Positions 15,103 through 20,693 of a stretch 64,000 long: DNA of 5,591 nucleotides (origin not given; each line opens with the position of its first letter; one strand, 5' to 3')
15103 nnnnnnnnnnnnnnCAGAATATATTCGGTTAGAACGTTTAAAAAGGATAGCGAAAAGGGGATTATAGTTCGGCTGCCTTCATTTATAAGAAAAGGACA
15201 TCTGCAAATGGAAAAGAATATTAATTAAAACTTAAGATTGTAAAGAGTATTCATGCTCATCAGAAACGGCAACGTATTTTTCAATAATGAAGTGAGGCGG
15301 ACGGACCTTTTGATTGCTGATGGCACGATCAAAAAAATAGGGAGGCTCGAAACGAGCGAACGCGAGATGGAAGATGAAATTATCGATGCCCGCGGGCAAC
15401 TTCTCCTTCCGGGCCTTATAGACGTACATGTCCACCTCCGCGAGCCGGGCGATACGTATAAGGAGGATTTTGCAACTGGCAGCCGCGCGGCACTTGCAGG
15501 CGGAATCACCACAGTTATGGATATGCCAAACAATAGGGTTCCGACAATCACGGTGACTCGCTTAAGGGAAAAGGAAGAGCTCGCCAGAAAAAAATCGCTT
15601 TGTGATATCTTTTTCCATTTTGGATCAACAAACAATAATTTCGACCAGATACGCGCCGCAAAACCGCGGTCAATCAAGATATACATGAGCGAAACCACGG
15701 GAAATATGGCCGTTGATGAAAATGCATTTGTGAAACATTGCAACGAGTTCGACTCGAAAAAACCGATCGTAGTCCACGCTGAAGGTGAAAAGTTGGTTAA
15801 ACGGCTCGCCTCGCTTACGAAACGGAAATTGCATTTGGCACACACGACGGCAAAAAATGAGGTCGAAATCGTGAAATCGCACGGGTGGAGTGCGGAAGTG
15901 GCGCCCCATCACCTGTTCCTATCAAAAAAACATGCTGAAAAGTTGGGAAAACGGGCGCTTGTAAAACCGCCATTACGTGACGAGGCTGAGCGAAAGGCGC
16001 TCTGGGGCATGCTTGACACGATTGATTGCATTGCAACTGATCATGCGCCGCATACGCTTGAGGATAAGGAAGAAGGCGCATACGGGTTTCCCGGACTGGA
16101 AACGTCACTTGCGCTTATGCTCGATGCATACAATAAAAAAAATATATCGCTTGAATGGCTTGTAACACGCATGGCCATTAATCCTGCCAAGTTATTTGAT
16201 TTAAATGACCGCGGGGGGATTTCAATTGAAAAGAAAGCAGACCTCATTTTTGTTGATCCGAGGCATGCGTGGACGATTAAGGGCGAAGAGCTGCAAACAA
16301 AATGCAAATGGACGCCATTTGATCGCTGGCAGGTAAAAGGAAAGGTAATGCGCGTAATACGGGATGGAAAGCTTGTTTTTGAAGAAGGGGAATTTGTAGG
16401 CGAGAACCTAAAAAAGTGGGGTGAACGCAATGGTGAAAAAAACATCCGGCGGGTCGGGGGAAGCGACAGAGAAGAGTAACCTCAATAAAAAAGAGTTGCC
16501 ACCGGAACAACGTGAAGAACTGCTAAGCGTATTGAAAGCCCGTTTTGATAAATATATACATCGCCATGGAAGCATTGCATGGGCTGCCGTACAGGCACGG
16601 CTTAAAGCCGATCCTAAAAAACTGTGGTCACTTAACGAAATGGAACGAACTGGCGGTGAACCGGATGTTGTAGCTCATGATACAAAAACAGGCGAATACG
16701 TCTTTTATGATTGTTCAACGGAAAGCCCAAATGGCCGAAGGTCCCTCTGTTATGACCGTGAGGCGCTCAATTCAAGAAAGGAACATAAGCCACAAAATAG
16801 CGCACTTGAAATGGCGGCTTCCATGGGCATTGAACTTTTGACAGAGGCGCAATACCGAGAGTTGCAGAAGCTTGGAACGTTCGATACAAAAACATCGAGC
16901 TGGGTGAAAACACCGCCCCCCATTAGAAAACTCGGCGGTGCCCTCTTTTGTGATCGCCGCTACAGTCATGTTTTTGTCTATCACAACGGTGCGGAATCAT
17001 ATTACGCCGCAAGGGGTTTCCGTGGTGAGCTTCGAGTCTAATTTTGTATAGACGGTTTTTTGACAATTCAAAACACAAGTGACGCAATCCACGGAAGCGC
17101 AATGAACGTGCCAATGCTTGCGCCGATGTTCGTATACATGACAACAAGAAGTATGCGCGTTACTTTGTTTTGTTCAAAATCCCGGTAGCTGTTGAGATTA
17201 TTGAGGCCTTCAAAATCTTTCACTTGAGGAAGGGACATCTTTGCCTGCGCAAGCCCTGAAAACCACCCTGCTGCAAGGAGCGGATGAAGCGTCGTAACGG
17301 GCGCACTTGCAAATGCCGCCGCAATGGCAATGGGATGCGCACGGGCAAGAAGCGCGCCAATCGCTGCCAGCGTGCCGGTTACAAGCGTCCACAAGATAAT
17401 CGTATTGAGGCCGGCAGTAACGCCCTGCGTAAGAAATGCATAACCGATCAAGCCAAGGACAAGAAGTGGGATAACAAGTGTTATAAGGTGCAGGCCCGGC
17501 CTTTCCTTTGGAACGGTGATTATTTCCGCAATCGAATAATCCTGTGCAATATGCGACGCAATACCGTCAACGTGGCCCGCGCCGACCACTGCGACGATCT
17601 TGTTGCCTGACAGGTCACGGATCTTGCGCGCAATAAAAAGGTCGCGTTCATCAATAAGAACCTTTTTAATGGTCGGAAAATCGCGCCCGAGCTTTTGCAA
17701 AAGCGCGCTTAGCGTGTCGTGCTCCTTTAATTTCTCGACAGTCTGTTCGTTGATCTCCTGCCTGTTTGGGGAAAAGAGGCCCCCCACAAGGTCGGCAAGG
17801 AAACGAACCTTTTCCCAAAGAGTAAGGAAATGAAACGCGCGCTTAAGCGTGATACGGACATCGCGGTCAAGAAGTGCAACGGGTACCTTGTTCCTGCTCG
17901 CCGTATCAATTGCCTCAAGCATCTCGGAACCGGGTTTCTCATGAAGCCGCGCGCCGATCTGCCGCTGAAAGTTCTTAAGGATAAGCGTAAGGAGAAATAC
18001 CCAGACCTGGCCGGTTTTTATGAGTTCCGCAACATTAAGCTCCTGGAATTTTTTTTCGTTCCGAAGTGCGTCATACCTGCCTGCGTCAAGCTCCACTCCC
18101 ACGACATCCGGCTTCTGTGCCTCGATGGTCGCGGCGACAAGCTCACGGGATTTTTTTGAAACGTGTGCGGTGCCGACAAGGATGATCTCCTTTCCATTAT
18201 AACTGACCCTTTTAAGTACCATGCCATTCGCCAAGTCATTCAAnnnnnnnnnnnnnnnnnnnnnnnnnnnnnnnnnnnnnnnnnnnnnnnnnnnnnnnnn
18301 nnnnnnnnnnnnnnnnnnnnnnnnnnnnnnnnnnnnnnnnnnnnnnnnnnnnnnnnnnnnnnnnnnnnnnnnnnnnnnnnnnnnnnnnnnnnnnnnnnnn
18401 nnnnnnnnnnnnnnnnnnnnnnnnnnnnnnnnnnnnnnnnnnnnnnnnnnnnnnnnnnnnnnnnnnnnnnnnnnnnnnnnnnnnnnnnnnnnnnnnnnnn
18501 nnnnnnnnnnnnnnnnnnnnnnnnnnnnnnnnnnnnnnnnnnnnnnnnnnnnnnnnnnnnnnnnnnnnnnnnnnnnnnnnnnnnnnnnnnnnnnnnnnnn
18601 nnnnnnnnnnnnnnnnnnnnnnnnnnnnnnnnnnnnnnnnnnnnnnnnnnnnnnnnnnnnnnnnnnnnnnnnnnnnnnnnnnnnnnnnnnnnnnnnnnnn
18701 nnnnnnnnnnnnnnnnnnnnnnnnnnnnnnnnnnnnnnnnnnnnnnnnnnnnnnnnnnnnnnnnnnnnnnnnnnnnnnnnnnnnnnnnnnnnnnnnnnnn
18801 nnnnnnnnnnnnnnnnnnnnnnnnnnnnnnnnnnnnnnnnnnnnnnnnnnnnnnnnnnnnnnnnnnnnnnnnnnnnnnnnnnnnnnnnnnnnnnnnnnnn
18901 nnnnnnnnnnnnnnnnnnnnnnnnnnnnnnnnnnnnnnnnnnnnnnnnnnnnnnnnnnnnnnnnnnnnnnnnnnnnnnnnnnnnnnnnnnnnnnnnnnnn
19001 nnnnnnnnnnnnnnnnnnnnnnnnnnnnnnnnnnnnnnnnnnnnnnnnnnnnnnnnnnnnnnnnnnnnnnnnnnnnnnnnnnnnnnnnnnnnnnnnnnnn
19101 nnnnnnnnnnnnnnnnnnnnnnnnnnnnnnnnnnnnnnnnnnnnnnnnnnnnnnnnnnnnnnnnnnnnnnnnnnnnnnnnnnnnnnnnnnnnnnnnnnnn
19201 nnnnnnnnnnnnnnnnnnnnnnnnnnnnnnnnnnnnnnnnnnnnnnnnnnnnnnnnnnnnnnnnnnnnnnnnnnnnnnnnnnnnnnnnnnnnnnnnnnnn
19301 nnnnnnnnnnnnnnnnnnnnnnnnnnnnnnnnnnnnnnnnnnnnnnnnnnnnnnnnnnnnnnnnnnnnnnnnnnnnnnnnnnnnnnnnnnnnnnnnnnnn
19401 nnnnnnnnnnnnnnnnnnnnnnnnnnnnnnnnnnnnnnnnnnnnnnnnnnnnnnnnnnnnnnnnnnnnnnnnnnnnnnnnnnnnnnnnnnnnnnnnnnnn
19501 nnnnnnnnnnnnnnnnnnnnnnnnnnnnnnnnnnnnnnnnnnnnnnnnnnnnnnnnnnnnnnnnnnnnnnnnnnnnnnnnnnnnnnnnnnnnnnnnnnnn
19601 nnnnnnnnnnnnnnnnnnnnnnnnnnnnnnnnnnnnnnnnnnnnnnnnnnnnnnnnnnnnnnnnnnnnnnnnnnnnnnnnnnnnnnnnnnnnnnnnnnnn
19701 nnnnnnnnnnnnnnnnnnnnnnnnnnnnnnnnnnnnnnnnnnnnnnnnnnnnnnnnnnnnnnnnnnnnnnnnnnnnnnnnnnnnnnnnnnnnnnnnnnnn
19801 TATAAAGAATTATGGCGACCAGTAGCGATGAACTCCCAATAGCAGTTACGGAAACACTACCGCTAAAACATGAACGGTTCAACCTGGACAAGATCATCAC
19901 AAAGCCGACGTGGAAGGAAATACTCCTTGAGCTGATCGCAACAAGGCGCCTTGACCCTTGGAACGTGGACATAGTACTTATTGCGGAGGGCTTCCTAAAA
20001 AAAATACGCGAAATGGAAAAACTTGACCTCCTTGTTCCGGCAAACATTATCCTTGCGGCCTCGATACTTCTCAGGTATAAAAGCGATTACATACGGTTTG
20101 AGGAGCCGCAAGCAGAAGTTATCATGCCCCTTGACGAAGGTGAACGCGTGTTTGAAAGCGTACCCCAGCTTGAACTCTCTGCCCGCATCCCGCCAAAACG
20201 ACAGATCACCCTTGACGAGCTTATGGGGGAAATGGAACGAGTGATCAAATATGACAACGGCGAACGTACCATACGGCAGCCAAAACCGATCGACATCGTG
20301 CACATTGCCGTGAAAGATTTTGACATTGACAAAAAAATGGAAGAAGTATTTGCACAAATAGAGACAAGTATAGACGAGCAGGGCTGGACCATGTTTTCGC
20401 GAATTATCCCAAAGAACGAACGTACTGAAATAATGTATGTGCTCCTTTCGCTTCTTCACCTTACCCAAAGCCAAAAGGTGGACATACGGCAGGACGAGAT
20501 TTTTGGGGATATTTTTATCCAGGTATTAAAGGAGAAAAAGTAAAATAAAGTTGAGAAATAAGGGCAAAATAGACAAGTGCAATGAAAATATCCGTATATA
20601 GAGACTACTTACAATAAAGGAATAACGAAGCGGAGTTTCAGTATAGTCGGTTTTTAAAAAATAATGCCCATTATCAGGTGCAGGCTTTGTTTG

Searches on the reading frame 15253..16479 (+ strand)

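Call 41: search_protein_families(library=pfam, max_evalue=0.00001, proteins=[window:15253-16479:+])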
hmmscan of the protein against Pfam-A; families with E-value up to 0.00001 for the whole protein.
window:15253-16479:+ (408 aa): 2 families
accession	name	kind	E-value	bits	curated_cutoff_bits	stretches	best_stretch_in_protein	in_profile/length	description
PF01979.26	Amidohydro_1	-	3.6e-25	89.4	25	1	51-375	2-345/345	Amidohydrolase family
PF07969.17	Amidohydro_3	-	4e-12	46.8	29.7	0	42-73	1-31/472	Amidohydrolase family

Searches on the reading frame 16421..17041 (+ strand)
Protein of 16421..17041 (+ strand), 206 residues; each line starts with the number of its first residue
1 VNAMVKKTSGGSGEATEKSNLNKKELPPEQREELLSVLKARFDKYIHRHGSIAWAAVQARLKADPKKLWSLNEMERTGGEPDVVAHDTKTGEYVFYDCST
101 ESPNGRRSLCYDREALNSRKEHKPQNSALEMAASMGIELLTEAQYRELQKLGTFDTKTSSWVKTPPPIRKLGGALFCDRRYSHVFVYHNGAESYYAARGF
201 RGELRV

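Call 41: search_protein_families(library=pfam, max_evalue=0.00001, proteins=[window:16421-17041:+])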
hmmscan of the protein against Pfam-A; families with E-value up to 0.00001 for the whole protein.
window:16421-17041:+ (206 aa): 1 family
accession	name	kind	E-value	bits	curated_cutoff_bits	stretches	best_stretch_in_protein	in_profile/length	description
PF14066.11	DUF4256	-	1.2e-91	305.4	27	1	34-206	1-173/173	Protein of unknown function (DUF4256)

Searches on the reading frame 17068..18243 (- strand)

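Call 41: search_protein_families(library=pfam, max_evalue=0.00001, proteins=[window:17068-18243:-])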
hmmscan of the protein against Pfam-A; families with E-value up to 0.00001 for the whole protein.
window:17068-18243:- (391 aa): 1 family
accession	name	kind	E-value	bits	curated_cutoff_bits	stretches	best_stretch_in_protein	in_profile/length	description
PF01963.22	TraB_PrgY_gumN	-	1.7e-30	107.2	26.8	1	10-234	2-253/263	TraB/PrgY/gumN family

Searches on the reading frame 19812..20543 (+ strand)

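Call 9: search_protein_families(library=pfam, proteins=[window:19812-20543:+])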
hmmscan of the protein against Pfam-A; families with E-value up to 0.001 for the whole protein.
window:19812-20543:+ (243 aa): 1 family
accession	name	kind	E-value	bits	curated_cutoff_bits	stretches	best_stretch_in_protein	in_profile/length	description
PF02616.19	SMC_ScpA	-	2.3e-16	60.9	24.6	2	151-238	136-231/232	Segregation and condensation protein ScpA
